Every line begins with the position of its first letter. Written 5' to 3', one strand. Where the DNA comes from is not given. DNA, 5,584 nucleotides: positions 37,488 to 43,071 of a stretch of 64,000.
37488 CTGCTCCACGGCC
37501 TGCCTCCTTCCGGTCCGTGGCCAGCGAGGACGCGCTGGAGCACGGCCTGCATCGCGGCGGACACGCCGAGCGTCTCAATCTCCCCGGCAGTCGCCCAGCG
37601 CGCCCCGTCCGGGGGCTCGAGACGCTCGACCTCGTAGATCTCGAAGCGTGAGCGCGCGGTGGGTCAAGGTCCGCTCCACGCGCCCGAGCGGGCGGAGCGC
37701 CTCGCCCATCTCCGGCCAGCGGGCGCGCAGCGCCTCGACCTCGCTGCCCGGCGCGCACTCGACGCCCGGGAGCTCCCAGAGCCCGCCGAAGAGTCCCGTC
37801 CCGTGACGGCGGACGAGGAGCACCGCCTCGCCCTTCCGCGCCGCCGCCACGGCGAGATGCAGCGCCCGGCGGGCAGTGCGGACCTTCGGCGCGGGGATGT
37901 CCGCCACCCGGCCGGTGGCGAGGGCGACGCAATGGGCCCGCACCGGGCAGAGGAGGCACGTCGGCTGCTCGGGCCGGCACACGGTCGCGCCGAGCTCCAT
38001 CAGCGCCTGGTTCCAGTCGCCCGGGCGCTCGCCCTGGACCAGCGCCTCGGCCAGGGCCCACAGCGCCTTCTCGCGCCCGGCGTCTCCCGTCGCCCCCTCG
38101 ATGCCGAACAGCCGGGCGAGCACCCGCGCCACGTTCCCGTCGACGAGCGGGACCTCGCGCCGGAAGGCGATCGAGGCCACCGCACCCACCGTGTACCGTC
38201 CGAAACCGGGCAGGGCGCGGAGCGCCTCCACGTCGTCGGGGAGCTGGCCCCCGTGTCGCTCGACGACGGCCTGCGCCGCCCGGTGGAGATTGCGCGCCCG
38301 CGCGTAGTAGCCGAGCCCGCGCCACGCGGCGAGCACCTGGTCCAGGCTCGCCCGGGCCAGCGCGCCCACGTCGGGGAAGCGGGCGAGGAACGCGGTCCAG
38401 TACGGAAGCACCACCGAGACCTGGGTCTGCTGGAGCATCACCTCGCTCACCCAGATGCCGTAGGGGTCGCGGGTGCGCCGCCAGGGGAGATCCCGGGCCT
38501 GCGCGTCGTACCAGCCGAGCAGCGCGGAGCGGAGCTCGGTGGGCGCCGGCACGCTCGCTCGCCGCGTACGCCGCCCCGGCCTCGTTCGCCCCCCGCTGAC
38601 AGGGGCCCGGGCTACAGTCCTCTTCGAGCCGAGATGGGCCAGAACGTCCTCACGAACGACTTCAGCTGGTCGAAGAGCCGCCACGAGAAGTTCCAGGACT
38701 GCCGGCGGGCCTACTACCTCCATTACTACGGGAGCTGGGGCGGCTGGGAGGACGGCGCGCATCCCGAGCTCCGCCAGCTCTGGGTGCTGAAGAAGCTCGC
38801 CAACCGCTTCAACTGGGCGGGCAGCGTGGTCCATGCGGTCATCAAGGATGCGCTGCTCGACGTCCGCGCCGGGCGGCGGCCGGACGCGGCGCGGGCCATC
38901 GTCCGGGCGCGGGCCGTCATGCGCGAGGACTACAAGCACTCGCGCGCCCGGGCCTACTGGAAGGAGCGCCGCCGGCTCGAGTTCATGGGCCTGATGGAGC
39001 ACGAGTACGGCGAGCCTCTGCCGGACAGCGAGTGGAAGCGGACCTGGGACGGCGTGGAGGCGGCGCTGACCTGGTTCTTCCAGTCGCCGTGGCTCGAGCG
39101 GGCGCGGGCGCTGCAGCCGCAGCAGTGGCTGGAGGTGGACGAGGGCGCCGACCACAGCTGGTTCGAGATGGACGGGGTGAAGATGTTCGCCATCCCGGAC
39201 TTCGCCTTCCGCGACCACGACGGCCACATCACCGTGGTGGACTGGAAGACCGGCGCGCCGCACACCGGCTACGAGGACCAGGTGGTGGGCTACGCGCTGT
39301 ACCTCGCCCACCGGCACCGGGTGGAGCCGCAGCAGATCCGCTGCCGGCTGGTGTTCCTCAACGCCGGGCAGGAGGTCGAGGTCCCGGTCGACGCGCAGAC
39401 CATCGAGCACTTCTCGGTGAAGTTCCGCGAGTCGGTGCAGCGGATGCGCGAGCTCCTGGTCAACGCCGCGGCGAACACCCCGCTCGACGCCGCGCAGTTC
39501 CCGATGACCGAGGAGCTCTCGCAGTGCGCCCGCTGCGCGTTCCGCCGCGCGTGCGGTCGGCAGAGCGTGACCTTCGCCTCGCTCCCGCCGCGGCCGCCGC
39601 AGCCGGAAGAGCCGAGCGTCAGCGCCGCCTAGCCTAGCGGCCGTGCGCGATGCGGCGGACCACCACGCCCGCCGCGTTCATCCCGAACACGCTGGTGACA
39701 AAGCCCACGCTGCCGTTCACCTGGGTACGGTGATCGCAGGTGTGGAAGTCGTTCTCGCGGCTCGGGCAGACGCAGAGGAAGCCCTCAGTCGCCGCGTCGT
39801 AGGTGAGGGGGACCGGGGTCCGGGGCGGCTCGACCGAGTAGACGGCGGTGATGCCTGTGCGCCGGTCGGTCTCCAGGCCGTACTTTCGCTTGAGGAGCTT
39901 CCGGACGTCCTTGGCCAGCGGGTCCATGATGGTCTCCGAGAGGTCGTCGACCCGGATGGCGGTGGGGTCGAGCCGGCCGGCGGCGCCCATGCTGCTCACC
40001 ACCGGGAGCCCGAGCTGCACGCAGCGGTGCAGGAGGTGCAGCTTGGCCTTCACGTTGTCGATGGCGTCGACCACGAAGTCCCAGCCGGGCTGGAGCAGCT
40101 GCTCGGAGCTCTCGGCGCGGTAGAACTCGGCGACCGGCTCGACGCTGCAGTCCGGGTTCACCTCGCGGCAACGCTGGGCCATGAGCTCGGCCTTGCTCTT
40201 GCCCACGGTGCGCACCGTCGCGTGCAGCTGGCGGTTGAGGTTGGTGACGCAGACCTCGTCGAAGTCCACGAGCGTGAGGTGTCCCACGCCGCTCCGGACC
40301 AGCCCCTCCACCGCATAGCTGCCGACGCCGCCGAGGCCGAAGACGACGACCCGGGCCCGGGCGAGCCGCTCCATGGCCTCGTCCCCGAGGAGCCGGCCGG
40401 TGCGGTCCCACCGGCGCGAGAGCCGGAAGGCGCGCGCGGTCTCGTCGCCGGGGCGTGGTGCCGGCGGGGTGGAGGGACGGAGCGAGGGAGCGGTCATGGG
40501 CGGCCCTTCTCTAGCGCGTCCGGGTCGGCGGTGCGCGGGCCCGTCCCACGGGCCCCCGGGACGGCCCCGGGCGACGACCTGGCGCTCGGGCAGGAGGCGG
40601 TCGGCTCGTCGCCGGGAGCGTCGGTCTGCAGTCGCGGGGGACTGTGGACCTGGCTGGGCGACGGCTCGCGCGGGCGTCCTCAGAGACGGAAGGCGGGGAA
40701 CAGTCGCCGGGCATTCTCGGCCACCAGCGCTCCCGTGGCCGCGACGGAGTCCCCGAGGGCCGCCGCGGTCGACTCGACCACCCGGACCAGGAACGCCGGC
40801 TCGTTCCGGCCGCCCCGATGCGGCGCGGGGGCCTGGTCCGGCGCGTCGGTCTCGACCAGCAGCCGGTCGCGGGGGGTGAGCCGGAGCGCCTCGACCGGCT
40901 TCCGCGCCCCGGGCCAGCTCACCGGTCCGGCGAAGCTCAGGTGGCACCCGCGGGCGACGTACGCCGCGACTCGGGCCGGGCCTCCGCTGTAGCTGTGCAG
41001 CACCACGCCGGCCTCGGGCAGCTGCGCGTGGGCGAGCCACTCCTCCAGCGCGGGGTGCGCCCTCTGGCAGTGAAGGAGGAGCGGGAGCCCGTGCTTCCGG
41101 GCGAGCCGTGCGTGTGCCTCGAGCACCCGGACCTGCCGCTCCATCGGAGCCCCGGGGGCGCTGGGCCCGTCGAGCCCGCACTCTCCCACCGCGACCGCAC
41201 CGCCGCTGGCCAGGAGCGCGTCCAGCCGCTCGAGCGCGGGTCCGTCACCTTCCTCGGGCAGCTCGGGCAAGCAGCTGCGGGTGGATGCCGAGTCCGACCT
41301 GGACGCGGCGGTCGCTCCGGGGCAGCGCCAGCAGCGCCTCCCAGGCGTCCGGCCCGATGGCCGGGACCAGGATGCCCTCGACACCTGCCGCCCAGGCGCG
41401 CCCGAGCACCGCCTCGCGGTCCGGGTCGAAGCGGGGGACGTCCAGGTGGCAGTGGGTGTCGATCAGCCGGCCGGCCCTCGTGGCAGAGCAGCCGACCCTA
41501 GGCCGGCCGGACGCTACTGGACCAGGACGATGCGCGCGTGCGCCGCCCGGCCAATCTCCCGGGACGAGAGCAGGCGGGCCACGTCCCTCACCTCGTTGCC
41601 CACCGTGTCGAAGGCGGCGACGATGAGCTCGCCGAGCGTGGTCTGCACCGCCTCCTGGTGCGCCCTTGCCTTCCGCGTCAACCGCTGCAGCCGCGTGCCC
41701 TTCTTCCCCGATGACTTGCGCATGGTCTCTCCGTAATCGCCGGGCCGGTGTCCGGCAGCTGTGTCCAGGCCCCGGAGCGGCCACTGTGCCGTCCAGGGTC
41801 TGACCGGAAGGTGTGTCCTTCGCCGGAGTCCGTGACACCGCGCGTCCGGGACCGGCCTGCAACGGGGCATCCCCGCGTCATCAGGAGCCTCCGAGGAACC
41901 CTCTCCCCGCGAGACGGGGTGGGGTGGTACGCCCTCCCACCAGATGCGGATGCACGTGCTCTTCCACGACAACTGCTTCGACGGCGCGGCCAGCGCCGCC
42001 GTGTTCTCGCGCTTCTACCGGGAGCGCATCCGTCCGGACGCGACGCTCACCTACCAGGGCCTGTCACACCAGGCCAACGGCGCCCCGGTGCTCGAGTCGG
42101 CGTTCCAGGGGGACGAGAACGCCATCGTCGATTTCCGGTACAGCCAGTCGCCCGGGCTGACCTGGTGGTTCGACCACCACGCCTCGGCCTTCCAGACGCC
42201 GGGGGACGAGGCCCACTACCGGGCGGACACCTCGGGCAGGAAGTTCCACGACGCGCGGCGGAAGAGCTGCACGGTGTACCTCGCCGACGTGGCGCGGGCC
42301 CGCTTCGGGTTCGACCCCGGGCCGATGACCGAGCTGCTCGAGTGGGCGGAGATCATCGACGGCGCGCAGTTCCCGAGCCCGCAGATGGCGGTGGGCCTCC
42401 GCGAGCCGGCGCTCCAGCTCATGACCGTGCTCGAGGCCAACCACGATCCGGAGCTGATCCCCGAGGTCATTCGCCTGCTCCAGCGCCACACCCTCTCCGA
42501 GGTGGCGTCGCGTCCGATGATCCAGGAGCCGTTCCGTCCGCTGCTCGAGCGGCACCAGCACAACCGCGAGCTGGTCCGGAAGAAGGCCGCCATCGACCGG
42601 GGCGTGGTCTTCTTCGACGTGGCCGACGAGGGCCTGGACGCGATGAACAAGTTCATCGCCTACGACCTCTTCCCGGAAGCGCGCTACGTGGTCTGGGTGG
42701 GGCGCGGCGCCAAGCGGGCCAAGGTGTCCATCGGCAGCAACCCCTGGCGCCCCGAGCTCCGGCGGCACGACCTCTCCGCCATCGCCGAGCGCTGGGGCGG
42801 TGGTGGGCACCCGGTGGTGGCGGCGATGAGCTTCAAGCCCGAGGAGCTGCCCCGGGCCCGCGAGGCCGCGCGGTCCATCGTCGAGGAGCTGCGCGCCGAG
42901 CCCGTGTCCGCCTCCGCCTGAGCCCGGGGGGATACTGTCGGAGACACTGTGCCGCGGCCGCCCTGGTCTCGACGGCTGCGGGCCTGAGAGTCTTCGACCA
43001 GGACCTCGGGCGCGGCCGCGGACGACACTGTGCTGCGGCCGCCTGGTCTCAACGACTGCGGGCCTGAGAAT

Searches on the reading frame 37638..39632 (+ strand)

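Call 21: search_protein_families(library=pfam, proteins=[window:37638-39632:+], max_evalue=0.01)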
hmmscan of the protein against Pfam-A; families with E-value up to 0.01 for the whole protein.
window:37638-39632:+ (664 aa): 1 family
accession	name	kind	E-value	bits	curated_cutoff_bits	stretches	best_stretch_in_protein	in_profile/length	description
PF12705.13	PDDEXK_1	-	4.1e-18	66.7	22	1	343-639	1-246/247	PD-(D/E)XK nuclease superfamily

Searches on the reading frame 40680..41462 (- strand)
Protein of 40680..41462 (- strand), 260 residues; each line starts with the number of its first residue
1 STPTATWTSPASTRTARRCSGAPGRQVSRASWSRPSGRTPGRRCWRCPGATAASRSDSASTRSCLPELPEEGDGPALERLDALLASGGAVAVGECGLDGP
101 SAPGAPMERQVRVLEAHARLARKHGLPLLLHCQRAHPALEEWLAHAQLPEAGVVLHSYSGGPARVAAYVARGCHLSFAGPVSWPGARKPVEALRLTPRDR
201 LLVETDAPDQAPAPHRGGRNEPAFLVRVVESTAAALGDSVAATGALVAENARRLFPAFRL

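Call 21: search_protein_families(library=pfam, proteins=[window:40680-41462:-], max_evalue=0.01)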
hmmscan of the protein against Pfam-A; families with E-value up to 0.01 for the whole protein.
window:40680-41462:- (260 aa): 1 family
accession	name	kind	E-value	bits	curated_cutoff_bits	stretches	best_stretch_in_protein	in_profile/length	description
PF01026.27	TatD_DNase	-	1.8e-44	152.4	27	1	76-255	73-252/253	TatD related DNase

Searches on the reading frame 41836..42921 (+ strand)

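Call 21: search_protein_families(library=pfam, proteins=[window:41836-42921:+], max_evalue=0.01)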
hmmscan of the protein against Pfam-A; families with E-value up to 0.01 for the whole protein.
window:41836-42921:+ (361 aa): 1 family
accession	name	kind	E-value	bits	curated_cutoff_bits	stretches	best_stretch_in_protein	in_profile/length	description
PF02272.25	DHHA1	-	9.4e-05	23.3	25.9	1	295-351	45-102/102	DHHA1 domain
